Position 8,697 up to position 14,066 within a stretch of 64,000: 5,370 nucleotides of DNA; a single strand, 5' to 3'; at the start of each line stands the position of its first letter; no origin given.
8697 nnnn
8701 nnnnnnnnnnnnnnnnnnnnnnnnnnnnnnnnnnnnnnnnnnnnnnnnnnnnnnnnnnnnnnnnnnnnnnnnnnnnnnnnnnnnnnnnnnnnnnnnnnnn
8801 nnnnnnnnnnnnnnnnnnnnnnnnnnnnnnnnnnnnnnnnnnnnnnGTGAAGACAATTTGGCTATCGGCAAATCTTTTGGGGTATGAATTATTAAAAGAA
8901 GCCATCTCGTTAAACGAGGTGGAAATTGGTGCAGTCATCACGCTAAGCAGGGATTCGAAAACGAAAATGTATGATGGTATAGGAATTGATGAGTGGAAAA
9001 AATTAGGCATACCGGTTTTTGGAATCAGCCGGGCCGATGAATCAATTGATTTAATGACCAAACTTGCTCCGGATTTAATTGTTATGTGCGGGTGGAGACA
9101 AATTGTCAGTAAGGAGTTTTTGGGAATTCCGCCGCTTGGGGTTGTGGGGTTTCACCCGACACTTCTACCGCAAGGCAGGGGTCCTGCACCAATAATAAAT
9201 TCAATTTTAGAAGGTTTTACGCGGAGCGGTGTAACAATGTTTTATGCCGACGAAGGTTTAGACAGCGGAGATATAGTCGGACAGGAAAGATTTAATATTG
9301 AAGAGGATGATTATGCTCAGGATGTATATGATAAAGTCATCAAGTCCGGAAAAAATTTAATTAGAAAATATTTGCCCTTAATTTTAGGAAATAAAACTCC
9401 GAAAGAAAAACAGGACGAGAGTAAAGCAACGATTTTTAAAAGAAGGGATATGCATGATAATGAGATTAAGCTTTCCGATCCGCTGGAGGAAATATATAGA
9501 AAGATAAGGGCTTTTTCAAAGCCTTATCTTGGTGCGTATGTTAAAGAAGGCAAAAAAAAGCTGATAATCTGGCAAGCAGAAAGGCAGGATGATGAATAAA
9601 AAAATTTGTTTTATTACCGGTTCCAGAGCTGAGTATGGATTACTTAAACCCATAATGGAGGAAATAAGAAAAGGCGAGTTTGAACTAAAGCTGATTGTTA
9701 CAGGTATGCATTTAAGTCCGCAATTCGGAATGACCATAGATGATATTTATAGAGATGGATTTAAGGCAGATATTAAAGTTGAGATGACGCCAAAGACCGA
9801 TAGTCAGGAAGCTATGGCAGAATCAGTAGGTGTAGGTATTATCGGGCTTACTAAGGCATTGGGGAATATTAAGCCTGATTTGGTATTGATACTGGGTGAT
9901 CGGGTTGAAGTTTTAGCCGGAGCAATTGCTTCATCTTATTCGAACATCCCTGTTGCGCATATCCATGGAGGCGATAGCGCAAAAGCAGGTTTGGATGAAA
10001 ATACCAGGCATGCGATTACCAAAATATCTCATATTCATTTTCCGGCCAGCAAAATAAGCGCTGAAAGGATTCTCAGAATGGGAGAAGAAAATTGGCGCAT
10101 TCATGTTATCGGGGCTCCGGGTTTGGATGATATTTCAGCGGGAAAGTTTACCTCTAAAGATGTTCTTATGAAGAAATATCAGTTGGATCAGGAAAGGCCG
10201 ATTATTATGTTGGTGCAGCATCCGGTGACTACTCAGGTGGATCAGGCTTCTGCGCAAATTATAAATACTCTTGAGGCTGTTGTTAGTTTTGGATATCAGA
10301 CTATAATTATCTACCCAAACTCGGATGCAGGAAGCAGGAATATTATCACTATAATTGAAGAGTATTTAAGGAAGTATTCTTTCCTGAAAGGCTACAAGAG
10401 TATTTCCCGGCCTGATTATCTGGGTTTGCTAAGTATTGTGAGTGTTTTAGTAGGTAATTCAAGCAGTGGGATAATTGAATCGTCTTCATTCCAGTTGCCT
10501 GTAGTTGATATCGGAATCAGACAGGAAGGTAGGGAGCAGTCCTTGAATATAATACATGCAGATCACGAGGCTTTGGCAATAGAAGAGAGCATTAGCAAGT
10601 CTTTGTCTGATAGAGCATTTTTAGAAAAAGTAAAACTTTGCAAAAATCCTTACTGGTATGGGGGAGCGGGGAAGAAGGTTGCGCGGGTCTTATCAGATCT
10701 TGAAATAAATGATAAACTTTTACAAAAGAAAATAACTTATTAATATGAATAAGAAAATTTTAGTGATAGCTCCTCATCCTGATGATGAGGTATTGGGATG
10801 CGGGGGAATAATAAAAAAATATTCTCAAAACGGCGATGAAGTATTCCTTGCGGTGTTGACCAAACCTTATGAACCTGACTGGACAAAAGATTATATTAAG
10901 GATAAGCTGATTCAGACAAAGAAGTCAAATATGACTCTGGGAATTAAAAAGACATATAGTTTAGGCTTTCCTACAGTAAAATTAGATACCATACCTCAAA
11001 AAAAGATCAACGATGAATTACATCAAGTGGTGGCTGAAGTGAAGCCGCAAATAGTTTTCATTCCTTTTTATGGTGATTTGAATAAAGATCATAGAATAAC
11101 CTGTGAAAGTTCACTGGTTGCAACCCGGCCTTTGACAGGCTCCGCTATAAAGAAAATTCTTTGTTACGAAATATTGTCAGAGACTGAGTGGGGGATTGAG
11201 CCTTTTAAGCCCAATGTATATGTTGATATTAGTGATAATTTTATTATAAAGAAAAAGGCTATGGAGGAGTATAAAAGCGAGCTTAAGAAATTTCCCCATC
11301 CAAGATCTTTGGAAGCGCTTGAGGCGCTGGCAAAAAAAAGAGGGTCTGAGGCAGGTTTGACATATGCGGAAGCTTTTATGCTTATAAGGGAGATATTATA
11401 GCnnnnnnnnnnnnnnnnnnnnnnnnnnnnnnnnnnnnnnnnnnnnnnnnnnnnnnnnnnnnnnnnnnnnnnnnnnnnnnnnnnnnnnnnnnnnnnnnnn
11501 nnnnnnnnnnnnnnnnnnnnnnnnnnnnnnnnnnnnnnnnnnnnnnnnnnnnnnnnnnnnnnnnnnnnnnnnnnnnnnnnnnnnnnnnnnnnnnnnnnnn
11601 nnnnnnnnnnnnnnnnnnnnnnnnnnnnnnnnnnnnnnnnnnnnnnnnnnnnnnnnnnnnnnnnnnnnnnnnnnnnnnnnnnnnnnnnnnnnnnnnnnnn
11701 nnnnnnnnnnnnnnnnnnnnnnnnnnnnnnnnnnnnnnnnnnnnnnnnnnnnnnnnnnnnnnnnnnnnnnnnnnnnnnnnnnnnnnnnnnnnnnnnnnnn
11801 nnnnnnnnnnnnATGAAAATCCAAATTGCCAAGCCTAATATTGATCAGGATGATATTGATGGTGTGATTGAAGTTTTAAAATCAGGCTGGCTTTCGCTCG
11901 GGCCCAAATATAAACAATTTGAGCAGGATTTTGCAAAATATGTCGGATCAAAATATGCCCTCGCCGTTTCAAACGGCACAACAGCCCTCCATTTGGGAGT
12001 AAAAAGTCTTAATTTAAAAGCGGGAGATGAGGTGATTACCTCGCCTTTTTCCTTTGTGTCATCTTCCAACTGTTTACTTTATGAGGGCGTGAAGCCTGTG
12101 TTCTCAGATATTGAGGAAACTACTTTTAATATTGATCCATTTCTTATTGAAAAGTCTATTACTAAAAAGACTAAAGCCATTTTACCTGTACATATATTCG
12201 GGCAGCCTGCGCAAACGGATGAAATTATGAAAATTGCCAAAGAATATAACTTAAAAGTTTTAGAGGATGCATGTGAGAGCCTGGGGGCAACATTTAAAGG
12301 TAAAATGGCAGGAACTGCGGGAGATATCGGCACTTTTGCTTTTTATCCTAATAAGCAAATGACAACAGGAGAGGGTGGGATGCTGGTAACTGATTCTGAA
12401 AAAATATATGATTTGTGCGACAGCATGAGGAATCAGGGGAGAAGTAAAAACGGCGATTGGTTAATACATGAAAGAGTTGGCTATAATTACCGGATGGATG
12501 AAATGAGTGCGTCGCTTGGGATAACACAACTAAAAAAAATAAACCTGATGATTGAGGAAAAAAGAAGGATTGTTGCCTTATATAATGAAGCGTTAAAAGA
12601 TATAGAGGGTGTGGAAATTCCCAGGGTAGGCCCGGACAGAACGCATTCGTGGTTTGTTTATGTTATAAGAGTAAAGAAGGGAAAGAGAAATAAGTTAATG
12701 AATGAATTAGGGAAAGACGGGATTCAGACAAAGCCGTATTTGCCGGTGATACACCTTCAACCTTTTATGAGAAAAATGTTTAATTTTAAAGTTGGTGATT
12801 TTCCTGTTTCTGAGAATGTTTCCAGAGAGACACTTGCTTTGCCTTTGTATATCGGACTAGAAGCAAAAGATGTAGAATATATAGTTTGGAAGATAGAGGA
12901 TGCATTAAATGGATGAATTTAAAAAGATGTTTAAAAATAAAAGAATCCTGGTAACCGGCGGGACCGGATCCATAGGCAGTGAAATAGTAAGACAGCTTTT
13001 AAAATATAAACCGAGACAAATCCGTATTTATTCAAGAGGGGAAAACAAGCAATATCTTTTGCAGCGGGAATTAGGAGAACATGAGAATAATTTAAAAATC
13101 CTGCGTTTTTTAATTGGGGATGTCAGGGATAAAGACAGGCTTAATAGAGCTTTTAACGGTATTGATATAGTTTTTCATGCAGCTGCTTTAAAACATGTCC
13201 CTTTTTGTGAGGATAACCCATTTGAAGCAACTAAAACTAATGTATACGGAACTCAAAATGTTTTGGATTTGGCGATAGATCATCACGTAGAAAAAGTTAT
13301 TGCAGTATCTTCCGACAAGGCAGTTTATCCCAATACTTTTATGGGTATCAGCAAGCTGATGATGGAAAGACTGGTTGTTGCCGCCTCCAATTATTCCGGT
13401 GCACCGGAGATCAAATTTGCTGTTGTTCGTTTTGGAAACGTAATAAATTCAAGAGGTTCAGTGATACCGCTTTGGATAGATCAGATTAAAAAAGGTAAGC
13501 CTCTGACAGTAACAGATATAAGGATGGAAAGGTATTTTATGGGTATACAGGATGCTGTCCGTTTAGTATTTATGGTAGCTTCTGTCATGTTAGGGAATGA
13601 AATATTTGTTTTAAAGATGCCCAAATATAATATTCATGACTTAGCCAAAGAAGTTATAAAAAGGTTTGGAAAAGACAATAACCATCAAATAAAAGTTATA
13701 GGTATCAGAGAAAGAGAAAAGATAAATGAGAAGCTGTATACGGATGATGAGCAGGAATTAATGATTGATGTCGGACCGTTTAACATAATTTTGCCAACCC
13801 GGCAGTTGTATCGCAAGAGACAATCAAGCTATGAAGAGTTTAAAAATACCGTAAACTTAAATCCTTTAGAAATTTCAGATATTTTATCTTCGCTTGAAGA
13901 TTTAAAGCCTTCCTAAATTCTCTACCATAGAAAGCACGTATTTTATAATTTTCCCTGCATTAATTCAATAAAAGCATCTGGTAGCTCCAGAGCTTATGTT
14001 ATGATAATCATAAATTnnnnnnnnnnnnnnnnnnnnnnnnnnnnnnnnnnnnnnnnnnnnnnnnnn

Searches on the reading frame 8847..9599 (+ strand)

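Call 7: search_protein_families(library=pfam, proteins=[window:8847-9599:+], max_evalue=0.001)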
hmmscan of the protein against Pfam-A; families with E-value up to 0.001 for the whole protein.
window:8847-9599:+ (250 aa): 2 families
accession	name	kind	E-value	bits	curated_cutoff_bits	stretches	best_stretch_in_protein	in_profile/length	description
PF00551.24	Formyl_trans_N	-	1.5e-23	83.9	26.1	1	63-172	68-177/181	Formyl transferase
PF02911.23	Formyl_trans_C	-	8.3e-07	29.6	21.1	1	203-249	5-50/100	Formyl transferase, C-terminal domain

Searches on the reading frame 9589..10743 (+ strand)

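Call 7: search_protein_families(library=pfam, proteins=[window:9589-10743:+], max_evalue=0.001)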
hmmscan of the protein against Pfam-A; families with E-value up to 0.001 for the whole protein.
window:9589-10743:+ (384 aa): 1 family
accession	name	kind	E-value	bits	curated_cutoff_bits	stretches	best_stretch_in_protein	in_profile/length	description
PF02350.25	Epimerase_2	-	2.5e-77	260.5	30.6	1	28-368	6-346/347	UDP-N-acetylglucosamine 2-epimerase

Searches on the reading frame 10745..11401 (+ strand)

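Call 7: search_protein_families(library=pfam, proteins=[window:10745-11401:+], max_evalue=0.001)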
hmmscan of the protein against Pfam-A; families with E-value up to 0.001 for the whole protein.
window:10745-11401:+ (218 aa): 1 family
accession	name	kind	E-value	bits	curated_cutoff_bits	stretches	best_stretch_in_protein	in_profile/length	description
PF02585.22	PIG-L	-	1.6e-20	74.4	28.2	1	6-121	1-123/129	GlcNAc-PI de-N-acetylase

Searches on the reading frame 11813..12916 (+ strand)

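Call 57: search_protein_families(library=pfam, proteins=[window:11813-12916:+], max_evalue=0.05)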
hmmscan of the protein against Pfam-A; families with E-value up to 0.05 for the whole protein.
window:11813-12916:+ (367 aa): 5 families
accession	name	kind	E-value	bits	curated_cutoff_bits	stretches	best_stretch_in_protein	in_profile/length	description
PF01041.23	DegT_DnrJ_EryC1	-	8.4e-123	410.6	19.8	1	9-361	2-359/360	DegT/DnrJ/EryC1/StrS aminotransferase family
PF01212.27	Beta_elim_lyase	-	0.00022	21.1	27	1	31-266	32-270/288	Beta-eliminating lyase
PF01053.26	Cys_Met_Meta_PP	-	0.00029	19.9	27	1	31-154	52-175/381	Cys/Met metabolism PLP-dependent enzyme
PF00266.25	Aminotran_5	-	0.00047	19.7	21.5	1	32-158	44-181/371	Aminotransferase class-V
PF06338.17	ComK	-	0.011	16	22.3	1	116-169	6-63/152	ComK protein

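Call 71: search_protein_families(library=ncbifam, proteins=[window:11813-12916:+], max_evalue=0.001)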
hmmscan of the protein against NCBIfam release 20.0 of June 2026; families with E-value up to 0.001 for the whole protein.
window:11813-12916:+ (367 aa): 14 families
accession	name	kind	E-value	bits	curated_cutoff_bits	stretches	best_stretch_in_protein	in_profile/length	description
TIGR03588.1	PseC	equivalog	1.9e-93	313.4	423.5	1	6-363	5-378/380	UDP-4-amino-4,6-dideoxy-N-acetyl-beta-L-altrosamine transaminase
TIGR04181.1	NHT_00031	hypoth_equivalog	3e-87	292.8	420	1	3-344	1-357/359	LegC family aminotransferase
NF008658.2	PRK11658.1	equivalog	8e-71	238.7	631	1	5-364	7-376/379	UDP-4-amino-4-deoxy-L-arabinose aminotransferase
NF011936.0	PRK15407.1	equivalog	1.3e-69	235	423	2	3-211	37-253/440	lipopolysaccharide biosynthesis protein RfbH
NF008687.0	PRK11706.1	equivalog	2.4e-63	214.2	375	1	3-364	2-373/375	dTDP-4-amino-4,6-dideoxygalactose transaminase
TIGR04427.1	PLP_DesI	equivalog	3.2e-57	194.4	650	1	20-357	40-375/390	dTDP-4-dehydro-6-deoxyglucose aminotransferase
TIGR02379.1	ECA_wecE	subfamily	4.5e-55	186.9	434.85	1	6-365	5-375/376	dTDP-4-amino-4,6-dideoxy-D-glucose transaminase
NF004975.0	PRK06348.1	equivalog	6.5e-08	32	549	1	36-154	79-203/384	pyridoxal phosphate-dependent aminotransferase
NF005816.0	PRK07682.1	equivalog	2.6e-07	29.6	620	1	49-153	93-203/390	aminotransferase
TIGR01977.1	am_tr_V_EF2568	hypoth_equivalog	5.6e-06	25.6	377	1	52-201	68-221/376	cysteine desulfurase family protein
NF006230.0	PRK08363.1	equivalog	2.4e-05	23.3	534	1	56-167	103-219/398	alanine aminotransferase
NF005817.0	PRK07683.1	equivalog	0.00013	20.8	575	1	49-143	92-191/387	aminotransferase A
NF041364.1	GntC_guanitoxin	equivalog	0.00017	20.6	415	1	51-152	64-173/356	guanitoxin biosynthesis PLP-dependent (S)-gamma-hydroxy-L-arginine cyclodehydratase GntC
NF006096.0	PRK08248.1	equivalog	0.0008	18.1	726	0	31-145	64-178/431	homocysteine synthase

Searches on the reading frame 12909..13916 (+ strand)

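Call 57: search_protein_families(library=pfam, proteins=[window:12909-13916:+], max_evalue=0.05)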
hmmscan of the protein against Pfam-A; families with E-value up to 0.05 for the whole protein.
window:12909-13916:+ (335 aa): 12 families
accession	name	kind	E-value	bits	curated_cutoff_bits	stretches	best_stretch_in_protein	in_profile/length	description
PF02719.21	Polysacc_synt_2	-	1e-103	347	20.2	1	13-287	1-284/293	Polysaccharide biosynthesis protein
PF01370.27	Epimerase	-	1.1e-30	107.3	20.9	1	13-226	1-227/240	NAD dependent epimerase/dehydratase family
PF01073.25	3Beta_HSD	-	1.9e-24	86.6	22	1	14-143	1-124/280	3-beta hydroxysteroid dehydrogenase/isomerase family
PF16363.11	GDP_Man_Dehyd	-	4.9e-22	79.3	27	1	14-280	1-301/332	GDP-mannose 4,6 dehydratase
PF07993.18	NAD_binding_4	-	6.7e-13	48.8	20.1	1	15-140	1-141/258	Male sterility protein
PF13460.12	NAD_binding_10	-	7.6e-13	49.2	27.2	1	17-177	1-145/184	NAD(P)H-binding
PF04321.23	RmlD_sub_bind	-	4.9e-11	42.7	27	1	12-206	2-180/287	RmlD substrate binding domain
PF08659.16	KR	-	6.3e-08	33.2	22.6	1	13-139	3-140/180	KR domain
PF00106.31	adh_short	-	1.9e-07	31.2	26.6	1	11-145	1-146/195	short chain dehydrogenase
PF05368.20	NmrA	-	2.1e-06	28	27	1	10-93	2-78/298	NmrA-like family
PF01488.26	Shikimate_DH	-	2.3e-05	24.9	24.3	1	7-139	9-129/138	Shikimate / quinate 5-dehydrogenase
PF03807.23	F420_oxidored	-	0.00027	21.9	21.6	1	18-97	6-72/94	NADP oxidoreductase coenzyme F420-dependent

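Call 71: search_protein_families(library=ncbifam, proteins=[window:12909-13916:+], max_evalue=0.001)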
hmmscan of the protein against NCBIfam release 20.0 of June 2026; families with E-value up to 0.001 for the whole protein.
window:12909-13916:+ (335 aa): 39 families (the best 25 are shown)
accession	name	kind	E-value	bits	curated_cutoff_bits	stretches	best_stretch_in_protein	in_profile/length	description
TIGR03589.1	PseB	equivalog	2.7e-95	319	407.75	1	7-311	1-296/324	UDP-N-acetylglucosamine 4,6-dehydratase (inverting)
TIGR04130.1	FnlA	equivalog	2.7e-77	259.9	730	1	7-297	1-285/337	UDP-N-acetylglucosamine 4,6-dehydratase/5-epimerase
TIGR04180.1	EDH_00030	hypoth_equivalog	6.4e-23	81.3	475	1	13-281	1-284/297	NAD-dependent 4,6-dehydratase LegB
TIGR03466.1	HpnA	hypoth_equivalog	7.4e-16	57.9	367.65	1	12-138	2-116/327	hopanoid-associated sugar epimerase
TIGR01179.1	galE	equivalog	1.2e-15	57.2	262.3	1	12-143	1-128/332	UDP-glucose 4-epimerase GalE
TIGR02622.1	CDP_4_6_dhtase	equivalog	1.5e-15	57.2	278.45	1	7-142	1-135/352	CDP-glucose 4,6-dehydratase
TIGR01181.1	dTDP_gluc_dehyt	equivalog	4.4e-14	52.3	365.1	1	12-142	1-131/321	dTDP-glucose 4,6-dehydratase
NF007956.0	PRK10675.1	subfamily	1e-11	44.6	394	1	12-141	2-129/338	UDP-glucose 4-epimerase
NF041293.1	G6PDh_Azf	equivalog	1.4e-11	44.3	400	1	11-139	3-119/252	NAD-dependent glucose-6-phosphate dehydrogenase Azf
NF042422.1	oxyalk_red_OleD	equivalog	2.2e-11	43.7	580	1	12-137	2-112/329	2-alkyl-3-oxoalkanoate reductase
TIGR01746.1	Thioester-redct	subfamily_domain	2.3e-11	43.6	213.35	1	13-180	2-197/371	thioester reductase domain-containing protein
NF011728.1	PRK15181.1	equivalog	7.4e-11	41.6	760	1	6-136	11-142/348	Vi polysaccharide biosynthesis UDP-N-acetylglucosaminuronic acid C-4 epimerase TviC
NF052578.1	StrlDmthSdmBMthl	equivalog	1.7e-10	41.2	600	1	13-142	3-120/328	sterol demethylase protein SdmB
TIGR02197.1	heptose_epim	equivalog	1.1e-09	37.9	274.6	1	13-254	1-261/316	ADP-glyceromanno-heptose 6-epimerase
NF042423.1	oxyalk_red_Shew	equivalog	2.3e-09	36.8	580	1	9-137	7-120/331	2-alkyl-3-oxoalkanoate reductase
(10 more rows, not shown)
